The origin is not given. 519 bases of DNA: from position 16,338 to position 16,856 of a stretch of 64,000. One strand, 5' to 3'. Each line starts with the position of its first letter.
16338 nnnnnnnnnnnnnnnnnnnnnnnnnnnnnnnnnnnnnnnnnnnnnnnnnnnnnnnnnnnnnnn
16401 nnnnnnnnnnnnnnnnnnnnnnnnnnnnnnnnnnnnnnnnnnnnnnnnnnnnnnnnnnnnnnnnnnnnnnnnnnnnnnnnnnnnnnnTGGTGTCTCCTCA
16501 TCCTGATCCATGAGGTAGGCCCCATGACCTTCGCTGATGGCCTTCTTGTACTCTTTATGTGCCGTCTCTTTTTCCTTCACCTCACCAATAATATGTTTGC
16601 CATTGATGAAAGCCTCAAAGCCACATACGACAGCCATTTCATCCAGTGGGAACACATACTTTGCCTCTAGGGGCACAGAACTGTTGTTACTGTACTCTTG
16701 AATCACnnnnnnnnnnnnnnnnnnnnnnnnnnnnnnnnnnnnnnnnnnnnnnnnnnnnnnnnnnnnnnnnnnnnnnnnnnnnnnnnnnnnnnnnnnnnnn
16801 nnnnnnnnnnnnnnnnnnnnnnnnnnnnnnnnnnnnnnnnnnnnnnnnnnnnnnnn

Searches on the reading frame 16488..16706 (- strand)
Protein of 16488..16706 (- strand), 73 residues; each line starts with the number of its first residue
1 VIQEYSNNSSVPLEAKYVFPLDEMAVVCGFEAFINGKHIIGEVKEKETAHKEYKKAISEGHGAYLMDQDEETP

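Call 13: find_homologous_proteins(query=window:16488-16706:-, max_evalue=0.001)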
Query seq(73 aa) (73 aa): 267 proteins with E <= 0.001 among 267 candidates; the best 120 are listed.
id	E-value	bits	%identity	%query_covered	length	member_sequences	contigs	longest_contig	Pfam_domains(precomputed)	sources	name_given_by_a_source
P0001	8.5e-37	141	88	100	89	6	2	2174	PF13757.13,PF08487.17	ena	-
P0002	3.9e-36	139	89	100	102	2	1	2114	PF13757.13,PF08487.17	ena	-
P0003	9.5e-36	138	85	100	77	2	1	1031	PF13757.13,PF08487.17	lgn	-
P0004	3.3e-35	136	85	100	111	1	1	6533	PF13757.13,PF08487.17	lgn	-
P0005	3.8e-35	136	86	100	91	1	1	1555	PF13757.13,PF08487.17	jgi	jgi:poly [ADP-ribose] polymerase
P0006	4.1e-35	136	85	100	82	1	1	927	PF13757.13,PF08487.17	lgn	-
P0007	5.1e-35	136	85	100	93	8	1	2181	PF13757.13,PF08487.17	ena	-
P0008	7.1e-35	135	86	100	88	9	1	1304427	PF13757.13,PF08487.17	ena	-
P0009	8.6e-35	135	82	100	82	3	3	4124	PF13757.13,PF08487.17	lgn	-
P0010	8.6e-35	135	85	100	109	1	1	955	PF13757.13,PF08487.17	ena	-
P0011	2.7e-34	134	83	99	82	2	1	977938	PF13757.13,PF08487.17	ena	-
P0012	2.9e-34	133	85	100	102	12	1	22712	PF13757.13,PF08487.17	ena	-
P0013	3.1e-34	133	79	100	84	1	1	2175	PF13757.13,PF08487.17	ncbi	-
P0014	3.2e-34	133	85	100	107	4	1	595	PF13757.13,PF08487.17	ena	-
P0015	4.4e-34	133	84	100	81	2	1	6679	PF13757.13,PF08487.17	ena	-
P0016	1.1e-33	132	81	100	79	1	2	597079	PF13757.13,PF08487.17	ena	-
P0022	1.0e-32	129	81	99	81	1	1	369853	PF13757.13,PF08487.17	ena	-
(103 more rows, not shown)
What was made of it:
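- Tried and rejected: For an orthologous comparison of the arrays, the best relatives available are 79-89% identical in the conserved VIT exon (call 13).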

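Call 15: find_encoding_contigs(protein=P0008, flank=10000, max_places=3)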
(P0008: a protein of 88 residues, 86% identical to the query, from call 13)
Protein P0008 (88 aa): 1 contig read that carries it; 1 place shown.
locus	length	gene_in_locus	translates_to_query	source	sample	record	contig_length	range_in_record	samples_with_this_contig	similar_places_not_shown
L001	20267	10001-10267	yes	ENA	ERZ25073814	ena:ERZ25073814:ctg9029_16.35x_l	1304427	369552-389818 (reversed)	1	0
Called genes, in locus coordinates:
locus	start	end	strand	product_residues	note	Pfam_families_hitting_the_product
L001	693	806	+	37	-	-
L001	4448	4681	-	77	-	-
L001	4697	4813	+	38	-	-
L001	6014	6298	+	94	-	PF00644:PARP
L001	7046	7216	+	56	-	-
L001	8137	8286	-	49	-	-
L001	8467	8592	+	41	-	-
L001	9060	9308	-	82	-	-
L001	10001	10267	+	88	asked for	PF08487:VIT, PF13757:VIT_2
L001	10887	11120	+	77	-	-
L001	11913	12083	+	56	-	-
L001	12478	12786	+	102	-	-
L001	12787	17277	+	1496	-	PF03564:DUF1759, PF13650:Asp_protease_2 (weak), PF05380:Pao_retrotransp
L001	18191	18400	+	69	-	-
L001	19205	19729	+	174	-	-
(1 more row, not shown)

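Call 58: find_encoding_contigs(protein=P0012, flank=10000, max_places=1)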
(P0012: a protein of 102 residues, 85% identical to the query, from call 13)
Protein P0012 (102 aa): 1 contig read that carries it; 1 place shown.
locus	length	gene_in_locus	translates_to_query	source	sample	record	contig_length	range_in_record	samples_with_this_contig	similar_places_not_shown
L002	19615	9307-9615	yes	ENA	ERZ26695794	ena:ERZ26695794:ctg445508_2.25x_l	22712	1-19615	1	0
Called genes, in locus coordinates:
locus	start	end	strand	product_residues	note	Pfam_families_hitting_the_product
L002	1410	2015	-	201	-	-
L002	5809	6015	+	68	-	-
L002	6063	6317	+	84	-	PF02877:PARP_reg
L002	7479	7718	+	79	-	-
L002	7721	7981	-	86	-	-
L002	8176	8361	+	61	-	-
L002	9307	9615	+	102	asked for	PF08487:VIT, PF13757:VIT_2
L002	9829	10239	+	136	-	-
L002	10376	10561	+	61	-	-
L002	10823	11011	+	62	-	PF13768:VWA_3 (weak), PF13519:VWA_2 (weak)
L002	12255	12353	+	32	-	-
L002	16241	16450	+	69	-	-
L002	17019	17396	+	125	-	-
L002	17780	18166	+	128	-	-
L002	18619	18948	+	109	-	-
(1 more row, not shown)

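Call 59: find_encoding_contigs(protein=P0011, flank=10000, max_places=1)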
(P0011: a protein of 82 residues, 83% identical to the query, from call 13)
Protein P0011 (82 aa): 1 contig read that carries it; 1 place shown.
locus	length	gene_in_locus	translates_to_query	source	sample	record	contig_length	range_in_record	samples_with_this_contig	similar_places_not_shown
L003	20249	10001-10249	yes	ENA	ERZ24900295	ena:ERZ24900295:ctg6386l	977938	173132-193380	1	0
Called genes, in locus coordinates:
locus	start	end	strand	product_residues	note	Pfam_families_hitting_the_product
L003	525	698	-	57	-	-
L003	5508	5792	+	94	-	PF00644:PARP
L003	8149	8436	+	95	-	-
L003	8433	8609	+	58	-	-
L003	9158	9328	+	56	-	-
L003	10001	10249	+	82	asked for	PF08487:VIT, PF13757:VIT_2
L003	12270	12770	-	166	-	-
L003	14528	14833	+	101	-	-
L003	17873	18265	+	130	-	-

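Call 60: find_encoding_contigs(protein=P0016, flank=10000, max_places=1)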
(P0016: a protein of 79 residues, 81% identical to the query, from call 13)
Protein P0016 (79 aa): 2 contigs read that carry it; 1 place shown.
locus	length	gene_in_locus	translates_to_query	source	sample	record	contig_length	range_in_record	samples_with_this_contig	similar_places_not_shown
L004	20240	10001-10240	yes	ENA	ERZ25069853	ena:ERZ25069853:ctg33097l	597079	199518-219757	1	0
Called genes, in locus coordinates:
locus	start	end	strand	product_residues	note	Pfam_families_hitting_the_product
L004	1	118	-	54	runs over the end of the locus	-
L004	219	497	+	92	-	-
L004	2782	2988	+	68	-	-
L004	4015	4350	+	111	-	-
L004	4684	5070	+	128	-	-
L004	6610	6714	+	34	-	-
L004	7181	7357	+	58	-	-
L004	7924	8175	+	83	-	-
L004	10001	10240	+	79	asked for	PF08487:VIT, PF13757:VIT_2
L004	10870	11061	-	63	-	-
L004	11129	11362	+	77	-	-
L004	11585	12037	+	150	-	-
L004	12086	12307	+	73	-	-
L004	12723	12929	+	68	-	PF13768:VWA_3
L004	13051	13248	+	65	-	-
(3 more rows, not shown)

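Call 61: find_encoding_contigs(protein=P0022, flank=10000, max_places=1)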
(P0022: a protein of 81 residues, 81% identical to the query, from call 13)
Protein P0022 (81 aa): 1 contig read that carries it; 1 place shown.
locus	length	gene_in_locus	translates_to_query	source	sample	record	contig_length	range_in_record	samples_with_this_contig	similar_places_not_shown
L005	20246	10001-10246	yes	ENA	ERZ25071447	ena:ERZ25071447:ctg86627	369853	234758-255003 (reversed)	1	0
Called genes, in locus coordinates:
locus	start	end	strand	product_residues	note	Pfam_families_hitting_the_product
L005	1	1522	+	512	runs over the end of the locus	-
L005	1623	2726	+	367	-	-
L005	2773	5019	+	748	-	-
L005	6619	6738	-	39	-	-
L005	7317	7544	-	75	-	-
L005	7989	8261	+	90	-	-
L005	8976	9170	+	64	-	-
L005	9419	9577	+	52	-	-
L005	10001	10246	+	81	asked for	PF08487:VIT, PF13757:VIT_2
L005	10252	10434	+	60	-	-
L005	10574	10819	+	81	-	-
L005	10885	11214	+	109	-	-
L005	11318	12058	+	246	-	-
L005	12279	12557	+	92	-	-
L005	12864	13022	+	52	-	PF14529:Exo_endo_phos_2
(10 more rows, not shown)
